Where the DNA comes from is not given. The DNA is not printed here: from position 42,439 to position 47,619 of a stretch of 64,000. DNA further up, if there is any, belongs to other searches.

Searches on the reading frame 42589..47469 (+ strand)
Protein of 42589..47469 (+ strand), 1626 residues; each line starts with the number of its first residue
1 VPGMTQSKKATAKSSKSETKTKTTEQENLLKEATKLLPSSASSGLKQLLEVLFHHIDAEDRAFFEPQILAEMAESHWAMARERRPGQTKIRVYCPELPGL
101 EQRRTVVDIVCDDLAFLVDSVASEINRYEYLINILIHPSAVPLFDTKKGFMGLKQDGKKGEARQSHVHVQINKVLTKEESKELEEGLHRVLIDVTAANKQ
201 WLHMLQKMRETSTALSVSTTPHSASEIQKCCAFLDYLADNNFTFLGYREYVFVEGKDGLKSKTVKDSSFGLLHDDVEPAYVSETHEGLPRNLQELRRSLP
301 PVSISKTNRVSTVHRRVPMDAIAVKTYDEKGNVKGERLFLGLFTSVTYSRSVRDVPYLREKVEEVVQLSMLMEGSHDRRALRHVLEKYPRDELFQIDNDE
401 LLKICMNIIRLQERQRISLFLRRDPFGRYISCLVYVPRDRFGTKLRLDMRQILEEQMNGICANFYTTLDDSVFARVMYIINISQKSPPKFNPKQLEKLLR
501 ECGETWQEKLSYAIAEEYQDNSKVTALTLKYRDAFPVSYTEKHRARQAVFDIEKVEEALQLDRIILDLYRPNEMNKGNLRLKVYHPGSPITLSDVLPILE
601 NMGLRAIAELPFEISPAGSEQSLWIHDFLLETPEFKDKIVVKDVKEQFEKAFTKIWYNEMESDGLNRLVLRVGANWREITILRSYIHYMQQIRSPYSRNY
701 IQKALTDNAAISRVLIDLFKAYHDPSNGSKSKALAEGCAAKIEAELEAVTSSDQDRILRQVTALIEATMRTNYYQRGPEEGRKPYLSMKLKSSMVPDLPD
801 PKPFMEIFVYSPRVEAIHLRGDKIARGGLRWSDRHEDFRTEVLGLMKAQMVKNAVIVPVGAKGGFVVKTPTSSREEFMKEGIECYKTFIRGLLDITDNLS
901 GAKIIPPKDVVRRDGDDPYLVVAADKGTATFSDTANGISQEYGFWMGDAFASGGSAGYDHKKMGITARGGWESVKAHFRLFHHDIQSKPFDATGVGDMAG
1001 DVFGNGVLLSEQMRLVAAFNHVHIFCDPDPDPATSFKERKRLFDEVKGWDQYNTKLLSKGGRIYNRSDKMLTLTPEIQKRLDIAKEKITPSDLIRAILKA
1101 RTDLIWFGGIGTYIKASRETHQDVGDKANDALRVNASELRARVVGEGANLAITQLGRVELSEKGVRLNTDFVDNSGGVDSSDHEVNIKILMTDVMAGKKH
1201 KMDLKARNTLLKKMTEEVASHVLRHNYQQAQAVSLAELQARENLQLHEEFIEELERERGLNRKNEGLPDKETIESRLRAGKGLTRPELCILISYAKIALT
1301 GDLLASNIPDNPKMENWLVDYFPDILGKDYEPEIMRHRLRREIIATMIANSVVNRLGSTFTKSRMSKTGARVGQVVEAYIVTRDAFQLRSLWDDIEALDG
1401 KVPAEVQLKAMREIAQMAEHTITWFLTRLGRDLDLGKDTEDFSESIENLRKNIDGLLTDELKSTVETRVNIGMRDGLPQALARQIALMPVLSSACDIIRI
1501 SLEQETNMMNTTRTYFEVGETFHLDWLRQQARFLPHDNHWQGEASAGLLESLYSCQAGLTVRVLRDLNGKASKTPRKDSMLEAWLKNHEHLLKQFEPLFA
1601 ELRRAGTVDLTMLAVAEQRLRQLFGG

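Call 34: search_protein_families(library=pfam, proteins=[window:42589-47469:+], max_evalue=0.001)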
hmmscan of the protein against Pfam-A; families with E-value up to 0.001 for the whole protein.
window:42589-47469:+ (1626 aa): 9 families
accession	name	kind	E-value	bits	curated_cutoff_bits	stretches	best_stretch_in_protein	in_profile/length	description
PF05088.18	Bac_GDH_CD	-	3.7e-249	827.7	22.8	1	741-1235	1-496/497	Bacterial NAD-glutamate dehydrogenase, catalytic domain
PF21074.2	GDH_C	-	1.5e-105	353.6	26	1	1280-1621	1-338/339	Glutamate dehydrogenase, C-terminal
PF21076.3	GDH_ACT2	-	1.6e-27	96.4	22.8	1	419-507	2-90/90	Glutamate dehydrogenase, ACT2 domain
PF21075.3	GDH_ACT1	-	2.3e-25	89.5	23.7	1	49-187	2-144/144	Glutamate dehydrogenase, ACT1 domain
PF21077.3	GDH_ACT3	-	5e-24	84.3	22.2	1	566-634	4-71/80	Glutamate dehydrogenase, ACT3 domain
PF21078.2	GDH_HM3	-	2.1e-23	82.6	24.6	1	660-725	1-66/66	Glutamate dehydrogenase, helical motif 3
PF21073.2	GDH_HM1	-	5.3e-23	81.1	21.2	1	355-414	1-60/60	Glutamate dehydrogenase, helical motif 1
PF21079.2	GDH_HM2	-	4.9e-10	39.7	21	1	514-557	2-44/45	Glutamate dehydrogenase, helical motif 2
PF00208.27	ELFV_dehydrog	-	3.4e-06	27.4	23.4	1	1136-1223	129-215/241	Glutamate/Leucine/Phenylalanine/Valine dehydrogenase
